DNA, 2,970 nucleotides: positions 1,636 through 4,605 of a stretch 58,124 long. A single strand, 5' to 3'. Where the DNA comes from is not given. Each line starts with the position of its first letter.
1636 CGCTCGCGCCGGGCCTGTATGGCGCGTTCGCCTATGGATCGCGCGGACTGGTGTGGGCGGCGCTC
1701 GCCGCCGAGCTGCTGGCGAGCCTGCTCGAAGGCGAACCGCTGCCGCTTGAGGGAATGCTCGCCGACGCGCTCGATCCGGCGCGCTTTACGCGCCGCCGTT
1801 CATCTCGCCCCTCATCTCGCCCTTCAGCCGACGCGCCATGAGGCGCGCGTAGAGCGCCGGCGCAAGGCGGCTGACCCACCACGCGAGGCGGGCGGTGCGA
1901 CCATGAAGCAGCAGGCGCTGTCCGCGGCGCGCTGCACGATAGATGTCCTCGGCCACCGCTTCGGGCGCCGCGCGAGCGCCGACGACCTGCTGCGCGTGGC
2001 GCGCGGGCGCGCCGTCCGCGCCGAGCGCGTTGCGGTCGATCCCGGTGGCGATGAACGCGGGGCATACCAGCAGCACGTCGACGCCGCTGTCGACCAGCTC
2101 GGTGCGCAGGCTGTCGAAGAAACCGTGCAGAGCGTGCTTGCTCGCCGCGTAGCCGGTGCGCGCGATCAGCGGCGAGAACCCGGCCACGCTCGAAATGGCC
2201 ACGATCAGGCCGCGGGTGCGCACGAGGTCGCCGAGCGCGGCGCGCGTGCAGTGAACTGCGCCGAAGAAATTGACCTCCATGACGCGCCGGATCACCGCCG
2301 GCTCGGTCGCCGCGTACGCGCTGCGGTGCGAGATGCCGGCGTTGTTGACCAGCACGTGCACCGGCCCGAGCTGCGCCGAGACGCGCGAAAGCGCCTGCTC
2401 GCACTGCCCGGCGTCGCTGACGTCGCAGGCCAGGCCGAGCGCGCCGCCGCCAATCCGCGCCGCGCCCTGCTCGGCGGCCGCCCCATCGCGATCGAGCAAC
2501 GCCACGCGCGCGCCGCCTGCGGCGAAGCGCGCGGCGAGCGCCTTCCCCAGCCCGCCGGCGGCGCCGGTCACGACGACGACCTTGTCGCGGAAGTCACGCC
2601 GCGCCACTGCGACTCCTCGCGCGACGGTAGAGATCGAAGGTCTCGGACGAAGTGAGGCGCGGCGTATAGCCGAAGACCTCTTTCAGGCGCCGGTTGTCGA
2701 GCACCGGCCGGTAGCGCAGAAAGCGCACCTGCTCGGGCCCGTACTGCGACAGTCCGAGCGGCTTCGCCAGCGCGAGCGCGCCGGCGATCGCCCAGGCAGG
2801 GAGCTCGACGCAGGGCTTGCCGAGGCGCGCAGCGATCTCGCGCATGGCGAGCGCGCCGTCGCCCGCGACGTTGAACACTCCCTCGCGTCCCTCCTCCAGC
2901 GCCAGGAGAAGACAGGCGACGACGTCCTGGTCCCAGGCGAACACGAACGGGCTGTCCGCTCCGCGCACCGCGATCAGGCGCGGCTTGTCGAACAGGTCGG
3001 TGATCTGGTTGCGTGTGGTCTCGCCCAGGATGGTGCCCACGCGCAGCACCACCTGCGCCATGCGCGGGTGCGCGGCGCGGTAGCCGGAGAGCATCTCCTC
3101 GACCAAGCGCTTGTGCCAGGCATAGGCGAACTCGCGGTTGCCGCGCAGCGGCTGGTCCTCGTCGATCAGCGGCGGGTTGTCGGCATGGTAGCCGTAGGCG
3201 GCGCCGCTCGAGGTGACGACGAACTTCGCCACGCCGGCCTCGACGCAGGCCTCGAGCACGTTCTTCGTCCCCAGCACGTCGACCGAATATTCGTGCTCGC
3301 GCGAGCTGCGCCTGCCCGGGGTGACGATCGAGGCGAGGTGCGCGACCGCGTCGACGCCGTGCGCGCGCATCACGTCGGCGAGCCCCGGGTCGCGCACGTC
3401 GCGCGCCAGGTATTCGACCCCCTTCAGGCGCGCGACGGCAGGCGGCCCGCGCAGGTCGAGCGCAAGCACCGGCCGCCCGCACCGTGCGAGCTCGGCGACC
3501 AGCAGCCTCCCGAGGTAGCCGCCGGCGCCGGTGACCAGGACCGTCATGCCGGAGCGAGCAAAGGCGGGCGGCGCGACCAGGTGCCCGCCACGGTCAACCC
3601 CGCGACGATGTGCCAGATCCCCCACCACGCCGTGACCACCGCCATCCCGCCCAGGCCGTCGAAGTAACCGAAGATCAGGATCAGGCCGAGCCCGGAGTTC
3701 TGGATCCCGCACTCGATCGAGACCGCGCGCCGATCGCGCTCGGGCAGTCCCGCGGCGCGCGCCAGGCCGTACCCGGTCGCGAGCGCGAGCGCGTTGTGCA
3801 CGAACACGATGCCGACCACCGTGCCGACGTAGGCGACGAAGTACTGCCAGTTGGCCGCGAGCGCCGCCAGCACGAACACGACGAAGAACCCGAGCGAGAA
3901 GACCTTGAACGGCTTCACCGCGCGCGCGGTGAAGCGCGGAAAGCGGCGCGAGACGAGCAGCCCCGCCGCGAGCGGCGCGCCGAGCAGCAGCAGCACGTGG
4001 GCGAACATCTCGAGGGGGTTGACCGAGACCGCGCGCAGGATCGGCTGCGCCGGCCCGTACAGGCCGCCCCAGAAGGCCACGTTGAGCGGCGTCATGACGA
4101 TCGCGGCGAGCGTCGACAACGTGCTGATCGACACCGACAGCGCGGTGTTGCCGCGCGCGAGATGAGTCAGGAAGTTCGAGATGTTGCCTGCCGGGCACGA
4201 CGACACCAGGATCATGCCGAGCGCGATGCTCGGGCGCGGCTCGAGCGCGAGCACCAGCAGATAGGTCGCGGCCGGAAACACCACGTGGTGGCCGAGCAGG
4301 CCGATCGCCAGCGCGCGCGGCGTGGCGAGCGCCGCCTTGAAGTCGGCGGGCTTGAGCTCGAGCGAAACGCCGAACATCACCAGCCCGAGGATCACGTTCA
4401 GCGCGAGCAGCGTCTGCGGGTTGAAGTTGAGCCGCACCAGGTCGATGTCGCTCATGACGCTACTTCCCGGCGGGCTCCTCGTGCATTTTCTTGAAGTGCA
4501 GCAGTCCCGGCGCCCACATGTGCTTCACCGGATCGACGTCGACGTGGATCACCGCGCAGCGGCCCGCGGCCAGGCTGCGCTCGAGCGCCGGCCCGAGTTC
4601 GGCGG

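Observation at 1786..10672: FNR-box-headed, translationally coupled 7-gene operon built around an ACP/adenylase/acyltransferase protein: candidate undescribed lipid or acyl-metabolite pathway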

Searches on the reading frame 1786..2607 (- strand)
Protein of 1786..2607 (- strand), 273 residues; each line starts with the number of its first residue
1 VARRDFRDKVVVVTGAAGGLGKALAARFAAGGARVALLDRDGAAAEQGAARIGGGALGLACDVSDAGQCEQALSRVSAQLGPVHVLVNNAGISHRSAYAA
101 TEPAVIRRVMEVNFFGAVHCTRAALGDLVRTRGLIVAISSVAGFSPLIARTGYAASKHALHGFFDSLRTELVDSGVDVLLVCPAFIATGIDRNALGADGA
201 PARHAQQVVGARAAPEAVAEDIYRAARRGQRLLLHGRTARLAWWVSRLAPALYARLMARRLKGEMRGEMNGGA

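Call 4: search_protein_families(library=pfam, proteins=[window:1786-2607:-])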
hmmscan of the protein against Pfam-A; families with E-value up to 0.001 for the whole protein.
window:1786-2607:- (273 aa): 4 families
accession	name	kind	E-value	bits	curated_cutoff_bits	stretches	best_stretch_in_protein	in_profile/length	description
PF00106.31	adh_short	-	1.9e-52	178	26.6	1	9-193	1-189/195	short chain dehydrogenase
PF13561.12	adh_short_C2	-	5.3e-35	121.5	27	1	15-220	1-211/236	Enoyl-(Acyl carrier protein) reductase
PF08659.16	KR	-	8.3e-14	52.3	22.6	1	11-169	3-165/180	KR domain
PF01370.27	Epimerase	-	4.7e-06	26.6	20.9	1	11-108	1-90/240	NAD dependent epimerase/dehydratase family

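Call 5: search_protein_families(library=ncbifam, proteins=[window:1786-2607:-])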
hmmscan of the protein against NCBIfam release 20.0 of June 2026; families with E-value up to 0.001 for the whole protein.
window:1786-2607:- (273 aa): 216 families (the best 25 are shown)
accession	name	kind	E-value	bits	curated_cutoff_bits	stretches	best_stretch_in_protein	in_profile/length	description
NF004825.0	PRK06181.1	equivalog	1.5e-84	283.5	215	1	4-264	2-266/268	SDR family oxidoreductase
NF005495.0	PRK07109.1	subfamily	6.6e-54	183.4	264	1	4-261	4-263/334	SDR family oxidoreductase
NF005878.0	PRK07825.1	subfamily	1.4e-49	169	287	1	2-264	3-255/278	short chain dehydrogenase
NF004514.1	PRK05855.1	equivalog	5.5e-48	163.9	455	1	2-259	307-575/578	SDR family oxidoreductase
NF004526.0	PRK05872.1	subfamily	8.6e-44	149.8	276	1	3-264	5-268/297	short-chain dehydrogenase/reductase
NF006123.0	PRK08267.1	equivalog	4.6e-42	144.1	261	1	9-262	3-257/261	SDR family oxidoreductase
NF052558.1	MBtsdlDhBudC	equivalog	1.9e-41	142.3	270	1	6-222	1-219/250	meso-2,3-butanediol dehydrogenase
NF005559.1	PRK07231.1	subfamily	3.9e-40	137.9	215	1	6-205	2-207/249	glucose 1-dehydrogenase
NF004196.0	PRK05650.1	equivalog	1.8e-39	135.5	297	1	9-261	3-260/272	SDR family oxidoreductase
NF009466.0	PRK12826.1-2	subfamily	2.2e-39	135.4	222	1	8-220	3-220/248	3-oxoacyl-ACP reductase FabG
NF004198.0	PRK05653.1-3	equivalog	3.7e-39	134.7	296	1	6-219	5-221/248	3-oxoacyl-ACP reductase FabG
NF004824.0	PRK06180.1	subfamily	5.7e-38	130.7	298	1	8-187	4-184/279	oxidoreductase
NF004823.0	PRK06179.1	subfamily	1.8e-37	129.3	310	1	8-252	5-257/271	oxidoreductase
NF005881.0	PRK07832.1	equivalog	5.6e-36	124.2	296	1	3-258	4-270/287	SDR family oxidoreductase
NF005067.0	PRK06484.1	equivalog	1e-35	123.3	713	1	7-189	8-454/524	short chain dehydrogenase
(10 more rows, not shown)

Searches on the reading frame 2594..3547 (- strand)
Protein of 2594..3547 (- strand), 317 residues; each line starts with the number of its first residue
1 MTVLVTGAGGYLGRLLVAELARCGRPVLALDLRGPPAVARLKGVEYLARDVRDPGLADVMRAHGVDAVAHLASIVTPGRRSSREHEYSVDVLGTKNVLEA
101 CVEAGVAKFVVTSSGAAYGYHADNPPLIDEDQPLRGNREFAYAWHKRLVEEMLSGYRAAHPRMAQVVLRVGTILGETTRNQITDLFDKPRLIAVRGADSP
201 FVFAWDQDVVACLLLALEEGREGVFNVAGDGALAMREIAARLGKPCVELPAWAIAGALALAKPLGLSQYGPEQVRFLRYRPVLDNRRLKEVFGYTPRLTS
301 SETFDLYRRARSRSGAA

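Call 4: search_protein_families(library=pfam, proteins=[window:2594-3547:-])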
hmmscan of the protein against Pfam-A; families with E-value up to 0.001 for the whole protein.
window:2594-3547:- (317 aa): 8 families
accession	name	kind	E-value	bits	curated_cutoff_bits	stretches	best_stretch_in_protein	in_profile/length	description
PF01370.27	Epimerase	-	3.3e-28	99.2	20.9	1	3-228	1-240/240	NAD dependent epimerase/dehydratase family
PF01073.25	3Beta_HSD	-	8e-21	74.7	22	1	4-181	1-189/280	3-beta hydroxysteroid dehydrogenase/isomerase family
PF16363.11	GDP_Man_Dehyd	-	9.4e-13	48.7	27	1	4-163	1-174/332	GDP-mannose 4,6 dehydratase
PF07993.18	NAD_binding_4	-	9.1e-09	35.3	20.1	1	62-183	86-217/258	Male sterility protein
PF13460.12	NAD_binding_10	-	2.7e-08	34.4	27.2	1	7-124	1-108/184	NAD(P)H-binding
PF04321.23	RmlD_sub_bind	-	1.7e-07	31.1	27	1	1-187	1-165/287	RmlD substrate binding domain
PF02719.21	Polysacc_synt_2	-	3.6e-07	30.1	20.2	1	50-115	62-129/293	Polysaccharide biosynthesis protein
PF05368.20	NmrA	-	0.00013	22.1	27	1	2-116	4-109/298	NmrA-like family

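Call 5: search_protein_families(library=ncbifam, proteins=[window:2594-3547:-])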
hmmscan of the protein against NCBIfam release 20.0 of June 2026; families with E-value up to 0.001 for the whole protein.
window:2594-3547:- (317 aa): 17 families
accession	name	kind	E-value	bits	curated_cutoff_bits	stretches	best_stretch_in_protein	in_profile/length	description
NF004520.0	PRK05865.1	equivalog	5e-21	74.3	1509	1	1-305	1-250/854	sugar epimerase family protein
TIGR01179.1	galE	equivalog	3.8e-18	65.4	262.3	1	3-184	2-187/332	UDP-glucose 4-epimerase GalE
NF042422.1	oxyalk_red_OleD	equivalog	4.2e-17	62.5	580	1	1-187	1-182/329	2-alkyl-3-oxoalkanoate reductase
TIGR03466.1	HpnA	hypoth_equivalog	7.2e-15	54.7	367.65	1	1-243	1-243/327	hopanoid-associated sugar epimerase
NF052578.1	StrlDmthSdmBMthl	equivalog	7.3e-15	55.5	600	1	1-122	1-121/328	sterol demethylase protein SdmB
NF042423.1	oxyalk_red_Shew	equivalog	1.6e-14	53.7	580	1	2-177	10-178/331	2-alkyl-3-oxoalkanoate reductase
NF058621.1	DiazavRedAvaA7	equivalog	2e-13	50.6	400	1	1-231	1-233/304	3-diazoavenalumate denitrifying reductase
TIGR04180.1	EDH_00030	hypoth_equivalog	2.7e-13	49.7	475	1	3-141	1-146/297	NAD-dependent 4,6-dehydratase LegB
NF007956.0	PRK10675.1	subfamily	4.2e-13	49.1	394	1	1-172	1-179/338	UDP-glucose 4-epimerase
NF043036.1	ErythonDh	equivalog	6.5e-13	48.6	325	1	1-157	1-164/321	D-erythronate dehydrogenase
NF050030.1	thlkprotThyD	equivalog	1.1e-09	38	400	1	1-265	1-268/305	thylakoid membrane protein ThyD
TIGR02197.1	heptose_epim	equivalog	1.9e-09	37.2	274.6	1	3-159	1-155/316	ADP-glyceromanno-heptose 6-epimerase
TIGR01746.1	Thioester-redct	subfamily_domain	1.6e-08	34.2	213.35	0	64-178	88-200/371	thioester reductase domain-containing protein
TIGR01777.1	yfcH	hypoth_equivalog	3.3e-08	33.4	207.35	1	3-264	1-258/292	TIGR01777 family oxidoreductase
NF041293.1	G6PDh_Azf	equivalog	6.4e-08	32.3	400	1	2-121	4-122/252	NAD-dependent glucose-6-phosphate dehydrogenase Azf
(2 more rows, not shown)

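Call 21: search_solved_structures(query=window:2594-3547:-, max_evalue=0.00001)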
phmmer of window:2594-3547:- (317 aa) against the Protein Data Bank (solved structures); distinct sequences matched with E-value up to 0.00001: 48.
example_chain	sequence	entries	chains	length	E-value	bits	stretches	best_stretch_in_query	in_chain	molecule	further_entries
4id9_A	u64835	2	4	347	3.9e-16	62.2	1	3-190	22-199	SHORT-CHAIN DEHYDROGENASE/REDUCTASE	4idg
6kv9_A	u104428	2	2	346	2.5e-13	53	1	3-241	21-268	MoeE5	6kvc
1lrk_A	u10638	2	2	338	1e-12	50.9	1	1-174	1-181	UDP-glucose 4-epimerase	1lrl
1lrj_A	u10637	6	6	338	1e-12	50.9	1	1-174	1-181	UDP-glucose 4-epimerase | UDP-GALACTOSE 4-EPIMERASE | UDP-GALACTOSE-4-EPIMERASE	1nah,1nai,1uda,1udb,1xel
1kvq_A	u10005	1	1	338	2.5e-12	49.7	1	1-174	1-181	UDP-GALACTOSE 4-EPIMERASE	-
1kvs_A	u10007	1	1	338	2.7e-12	49.6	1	1-174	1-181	UDP-GALACTOSE 4-EPIMERASE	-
1udc_A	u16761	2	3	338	3.6e-12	49.2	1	1-174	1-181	UDP-GALACTOSE-4-EPIMERASE | UDP-GALACTOSE 4-EPIMERASE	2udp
8wxk_A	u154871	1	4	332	3.7e-12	49.1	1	2-160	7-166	UDP-glucose 4-epimerase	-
5gy7_A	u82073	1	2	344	3.8e-12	49.1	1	1-174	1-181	UDP-glucose 4-epimerase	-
1kvt_A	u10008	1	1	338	6.7e-12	48.3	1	1-174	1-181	UDP-GALACTOSE 4-EPIMERASE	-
1a9z_A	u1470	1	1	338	8.9e-12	47.9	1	1-174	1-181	UDP-GALACTOSE 4-EPIMERASE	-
1kvr_A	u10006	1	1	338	9e-12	47.9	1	1-174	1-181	UDP-GALACTOSE 4-EPIMERASE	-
6wjb_A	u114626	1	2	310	1.2e-11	47.4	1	3-176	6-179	NAD-dependent epimerase/dehydratase family protein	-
1kvu_A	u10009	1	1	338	1.3e-11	47.4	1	1-174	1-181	UDP-GALACTOSE 4-EPIMERASE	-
1a9y_A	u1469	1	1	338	3.2e-11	46.1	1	1-174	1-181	UDP-GALACTOSE 4-EPIMERASE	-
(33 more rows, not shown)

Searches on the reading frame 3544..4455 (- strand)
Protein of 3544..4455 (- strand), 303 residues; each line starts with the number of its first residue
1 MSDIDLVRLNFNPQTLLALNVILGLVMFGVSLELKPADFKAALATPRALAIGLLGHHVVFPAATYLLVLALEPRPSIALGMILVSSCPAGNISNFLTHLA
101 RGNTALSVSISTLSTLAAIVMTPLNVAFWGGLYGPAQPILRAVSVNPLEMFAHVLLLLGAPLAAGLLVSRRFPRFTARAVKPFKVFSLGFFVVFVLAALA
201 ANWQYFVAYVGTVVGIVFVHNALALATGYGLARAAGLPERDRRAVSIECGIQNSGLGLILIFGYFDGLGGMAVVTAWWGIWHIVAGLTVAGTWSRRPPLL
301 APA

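Call 4: search_protein_families(library=pfam, proteins=[window:3544-4455:-])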
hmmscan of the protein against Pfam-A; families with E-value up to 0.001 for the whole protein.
window:3544-4455:- (303 aa): 2 families
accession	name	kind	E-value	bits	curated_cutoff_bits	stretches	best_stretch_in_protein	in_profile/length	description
PF01758.21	SBF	-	2.3e-33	115.9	24.3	1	21-207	2-189/191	Sodium Bile acid symporter family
PF13593.11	SBF_like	-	1.1e-15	58.2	25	1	20-282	36-300/313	SBF-like CPA transporter family (DUF4137)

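Call 5: search_protein_families(library=ncbifam, proteins=[window:3544-4455:-])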
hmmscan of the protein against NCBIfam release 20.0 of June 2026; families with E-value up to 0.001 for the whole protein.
window:3544-4455:- (303 aa): 2 families
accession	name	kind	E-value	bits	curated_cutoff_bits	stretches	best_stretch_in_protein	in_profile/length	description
TIGR00841.1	bass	subfamily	3.8e-52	177.5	326.3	1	18-294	38-305/321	bile acid:sodium symporter family transporter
NF047939.1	PantTportPanS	equivalog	1.3e-42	146.5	400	1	19-296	33-299/299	ketopantoate/pantoate/pantothenate transporter PanS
